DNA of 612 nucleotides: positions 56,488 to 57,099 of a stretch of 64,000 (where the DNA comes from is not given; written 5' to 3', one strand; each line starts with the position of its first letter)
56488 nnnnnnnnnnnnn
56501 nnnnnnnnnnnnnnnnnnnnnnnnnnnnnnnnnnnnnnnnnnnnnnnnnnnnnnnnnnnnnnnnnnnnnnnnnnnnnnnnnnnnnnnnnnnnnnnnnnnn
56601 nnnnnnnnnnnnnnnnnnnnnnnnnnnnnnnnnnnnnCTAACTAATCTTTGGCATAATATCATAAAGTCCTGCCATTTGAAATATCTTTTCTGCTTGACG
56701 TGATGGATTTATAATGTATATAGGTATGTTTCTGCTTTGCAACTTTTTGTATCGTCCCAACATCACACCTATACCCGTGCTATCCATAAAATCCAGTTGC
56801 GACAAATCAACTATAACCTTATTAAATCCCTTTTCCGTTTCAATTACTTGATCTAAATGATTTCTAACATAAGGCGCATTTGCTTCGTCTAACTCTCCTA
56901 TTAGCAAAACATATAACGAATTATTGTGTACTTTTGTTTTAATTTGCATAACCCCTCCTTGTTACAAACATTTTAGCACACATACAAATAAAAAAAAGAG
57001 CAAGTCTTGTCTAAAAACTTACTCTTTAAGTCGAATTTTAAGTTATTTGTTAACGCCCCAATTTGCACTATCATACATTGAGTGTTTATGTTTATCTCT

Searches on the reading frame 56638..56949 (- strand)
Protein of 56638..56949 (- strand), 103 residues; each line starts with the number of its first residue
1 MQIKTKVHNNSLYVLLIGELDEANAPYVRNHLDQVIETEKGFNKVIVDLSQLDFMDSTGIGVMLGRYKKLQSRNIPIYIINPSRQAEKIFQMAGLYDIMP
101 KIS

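Call 63: search_protein_families(library=pfam, proteins=[window:56638-56949:-], max_evalue=0.01)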
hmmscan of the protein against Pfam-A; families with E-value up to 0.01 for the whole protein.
window:56638-56949:- (103 aa): 2 families
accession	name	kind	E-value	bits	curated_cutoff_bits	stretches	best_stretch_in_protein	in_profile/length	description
PF01740.26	STAS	-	4.3e-23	81.5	22.6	1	3-101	2-98/106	STAS domain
PF13466.11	STAS_2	-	5.1e-09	36.6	29.2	1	16-95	3-79/80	STAS domain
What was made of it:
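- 56638..56949 (-): spoIIAA (STAS anti-anti-sigma), downstream border of the slot. Pfam STAS, E = 4e-23 (call 63).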
